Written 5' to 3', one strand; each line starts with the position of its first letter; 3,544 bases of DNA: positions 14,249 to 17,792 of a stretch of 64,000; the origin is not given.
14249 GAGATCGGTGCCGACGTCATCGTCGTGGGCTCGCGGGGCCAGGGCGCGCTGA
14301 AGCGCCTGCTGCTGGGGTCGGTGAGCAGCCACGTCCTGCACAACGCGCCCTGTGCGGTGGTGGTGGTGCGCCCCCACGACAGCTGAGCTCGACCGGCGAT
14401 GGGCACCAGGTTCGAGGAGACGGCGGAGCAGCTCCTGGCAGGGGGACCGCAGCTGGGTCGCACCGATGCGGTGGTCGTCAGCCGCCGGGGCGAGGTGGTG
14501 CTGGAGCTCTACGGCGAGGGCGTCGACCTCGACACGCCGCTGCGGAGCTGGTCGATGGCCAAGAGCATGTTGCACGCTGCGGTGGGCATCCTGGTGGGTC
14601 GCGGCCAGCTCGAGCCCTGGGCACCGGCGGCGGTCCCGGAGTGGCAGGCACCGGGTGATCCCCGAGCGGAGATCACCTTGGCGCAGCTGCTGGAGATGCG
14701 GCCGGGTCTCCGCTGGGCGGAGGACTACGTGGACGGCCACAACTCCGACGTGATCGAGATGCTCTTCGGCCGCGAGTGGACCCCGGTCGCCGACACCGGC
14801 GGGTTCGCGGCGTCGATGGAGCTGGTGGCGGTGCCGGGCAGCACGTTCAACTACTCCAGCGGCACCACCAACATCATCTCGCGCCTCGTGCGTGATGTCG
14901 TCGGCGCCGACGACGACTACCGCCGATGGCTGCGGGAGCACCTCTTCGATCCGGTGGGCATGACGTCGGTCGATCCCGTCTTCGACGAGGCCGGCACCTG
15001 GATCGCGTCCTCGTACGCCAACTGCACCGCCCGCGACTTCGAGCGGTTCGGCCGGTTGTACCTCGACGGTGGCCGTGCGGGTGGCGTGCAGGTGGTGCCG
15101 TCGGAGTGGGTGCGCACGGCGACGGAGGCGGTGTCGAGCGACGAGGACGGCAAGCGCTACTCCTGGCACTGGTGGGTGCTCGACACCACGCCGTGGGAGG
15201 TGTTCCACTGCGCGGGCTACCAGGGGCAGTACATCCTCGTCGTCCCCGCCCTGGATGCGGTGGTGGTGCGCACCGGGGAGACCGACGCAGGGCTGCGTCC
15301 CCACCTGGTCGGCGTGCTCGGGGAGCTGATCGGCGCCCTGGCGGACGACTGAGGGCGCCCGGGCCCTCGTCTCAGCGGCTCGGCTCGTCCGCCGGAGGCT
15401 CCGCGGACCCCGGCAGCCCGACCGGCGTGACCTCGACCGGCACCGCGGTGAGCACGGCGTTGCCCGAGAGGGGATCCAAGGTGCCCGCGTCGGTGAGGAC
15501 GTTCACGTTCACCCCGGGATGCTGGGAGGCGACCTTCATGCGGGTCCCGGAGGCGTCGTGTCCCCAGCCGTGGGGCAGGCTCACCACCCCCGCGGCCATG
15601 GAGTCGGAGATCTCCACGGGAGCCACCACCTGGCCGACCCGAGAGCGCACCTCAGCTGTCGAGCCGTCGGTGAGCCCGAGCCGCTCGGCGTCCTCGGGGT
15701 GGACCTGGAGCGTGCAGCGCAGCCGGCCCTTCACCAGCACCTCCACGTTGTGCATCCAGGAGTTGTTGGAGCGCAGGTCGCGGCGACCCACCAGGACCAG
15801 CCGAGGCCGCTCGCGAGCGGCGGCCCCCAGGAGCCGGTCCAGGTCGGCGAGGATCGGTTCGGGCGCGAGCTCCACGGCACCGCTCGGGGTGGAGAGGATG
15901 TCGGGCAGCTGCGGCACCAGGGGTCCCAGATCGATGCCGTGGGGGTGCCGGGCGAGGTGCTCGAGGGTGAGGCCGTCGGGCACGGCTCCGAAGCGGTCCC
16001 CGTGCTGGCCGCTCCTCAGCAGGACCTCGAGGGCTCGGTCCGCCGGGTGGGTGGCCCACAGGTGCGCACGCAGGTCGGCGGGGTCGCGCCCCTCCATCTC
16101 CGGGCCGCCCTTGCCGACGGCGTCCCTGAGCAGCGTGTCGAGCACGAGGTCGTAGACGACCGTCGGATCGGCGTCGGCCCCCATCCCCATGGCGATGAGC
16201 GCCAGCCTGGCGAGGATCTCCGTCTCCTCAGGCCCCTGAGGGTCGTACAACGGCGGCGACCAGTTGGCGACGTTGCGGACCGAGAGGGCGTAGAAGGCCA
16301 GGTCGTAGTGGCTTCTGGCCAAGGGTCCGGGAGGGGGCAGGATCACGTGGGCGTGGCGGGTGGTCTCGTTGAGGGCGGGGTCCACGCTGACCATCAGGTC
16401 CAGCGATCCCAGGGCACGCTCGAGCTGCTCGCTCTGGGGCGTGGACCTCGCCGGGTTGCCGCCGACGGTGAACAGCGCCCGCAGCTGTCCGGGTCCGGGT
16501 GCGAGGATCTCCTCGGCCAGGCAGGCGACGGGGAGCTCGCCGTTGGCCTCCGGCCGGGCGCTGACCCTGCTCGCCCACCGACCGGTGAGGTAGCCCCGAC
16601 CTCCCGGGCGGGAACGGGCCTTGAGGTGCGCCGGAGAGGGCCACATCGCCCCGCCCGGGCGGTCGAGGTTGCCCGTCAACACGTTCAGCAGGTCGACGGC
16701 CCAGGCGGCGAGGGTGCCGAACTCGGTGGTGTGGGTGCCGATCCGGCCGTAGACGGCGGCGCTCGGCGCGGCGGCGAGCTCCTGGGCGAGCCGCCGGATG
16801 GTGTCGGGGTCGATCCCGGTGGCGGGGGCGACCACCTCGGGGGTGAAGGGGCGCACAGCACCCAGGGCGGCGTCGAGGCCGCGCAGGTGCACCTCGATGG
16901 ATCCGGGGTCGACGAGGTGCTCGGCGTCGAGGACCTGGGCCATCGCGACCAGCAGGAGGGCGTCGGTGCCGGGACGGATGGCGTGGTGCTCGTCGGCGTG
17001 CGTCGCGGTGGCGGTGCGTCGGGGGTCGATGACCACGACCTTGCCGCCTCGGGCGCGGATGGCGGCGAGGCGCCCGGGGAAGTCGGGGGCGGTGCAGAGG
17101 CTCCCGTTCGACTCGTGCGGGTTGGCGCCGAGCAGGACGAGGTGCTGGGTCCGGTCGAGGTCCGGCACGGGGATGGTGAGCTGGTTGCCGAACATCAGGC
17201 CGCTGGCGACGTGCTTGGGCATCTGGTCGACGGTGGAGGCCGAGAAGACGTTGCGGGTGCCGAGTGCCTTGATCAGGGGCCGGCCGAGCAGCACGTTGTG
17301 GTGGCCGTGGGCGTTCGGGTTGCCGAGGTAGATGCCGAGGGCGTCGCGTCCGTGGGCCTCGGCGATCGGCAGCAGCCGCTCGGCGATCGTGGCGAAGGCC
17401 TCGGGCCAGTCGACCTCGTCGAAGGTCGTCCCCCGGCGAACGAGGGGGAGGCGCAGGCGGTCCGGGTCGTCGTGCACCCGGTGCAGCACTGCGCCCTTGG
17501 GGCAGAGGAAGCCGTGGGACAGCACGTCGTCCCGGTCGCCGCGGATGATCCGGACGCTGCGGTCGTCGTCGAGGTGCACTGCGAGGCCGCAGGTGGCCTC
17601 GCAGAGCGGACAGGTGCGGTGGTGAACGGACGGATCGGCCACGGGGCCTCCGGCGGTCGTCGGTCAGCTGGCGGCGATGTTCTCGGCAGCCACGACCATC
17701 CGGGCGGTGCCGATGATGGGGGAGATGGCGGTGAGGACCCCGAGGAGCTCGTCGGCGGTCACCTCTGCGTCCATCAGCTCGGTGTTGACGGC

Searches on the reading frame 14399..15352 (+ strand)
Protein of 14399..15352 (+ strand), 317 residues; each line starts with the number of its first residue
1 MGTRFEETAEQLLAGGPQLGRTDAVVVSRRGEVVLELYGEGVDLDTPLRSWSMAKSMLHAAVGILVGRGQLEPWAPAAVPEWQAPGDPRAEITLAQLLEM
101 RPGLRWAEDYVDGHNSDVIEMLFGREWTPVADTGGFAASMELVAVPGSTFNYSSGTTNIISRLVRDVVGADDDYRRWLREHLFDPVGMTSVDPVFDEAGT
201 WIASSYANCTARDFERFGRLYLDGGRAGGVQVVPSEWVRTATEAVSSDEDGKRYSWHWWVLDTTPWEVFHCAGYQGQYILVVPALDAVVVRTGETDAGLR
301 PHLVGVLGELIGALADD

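Call 76: search_protein_families(library=pfam, proteins=[window:14399-15352:+], max_evalue=0.00001)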
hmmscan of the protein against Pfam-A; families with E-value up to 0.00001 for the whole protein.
window:14399-15352:+ (317 aa): 1 family
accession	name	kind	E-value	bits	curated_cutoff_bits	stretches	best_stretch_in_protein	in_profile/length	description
PF00144.29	Beta-lactamase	-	4.2e-28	98.9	27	1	23-290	17-305/329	Beta-lactamase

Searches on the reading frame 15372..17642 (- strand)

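Call 76: search_protein_families(library=pfam, proteins=[window:15372-17642:-], max_evalue=0.00001)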
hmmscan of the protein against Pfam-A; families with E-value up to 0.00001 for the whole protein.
window:15372-17642:- (756 aa): 3 families
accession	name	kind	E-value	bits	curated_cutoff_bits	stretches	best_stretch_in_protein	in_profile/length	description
PF00384.28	Molybdopterin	-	1.9e-32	113.1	24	1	62-436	1-309/353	Molybdopterin oxidoreductase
PF01568.27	Molydop_binding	-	3e-24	85.6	26.8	1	615-729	1-104/110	Molydopterin dinucleotide binding domain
PF04879.21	Molybdop_Fe4S4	-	2.1e-09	37.6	22.7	1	9-55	6-51/55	Molybdopterin oxidoreductase Fe4S4 domain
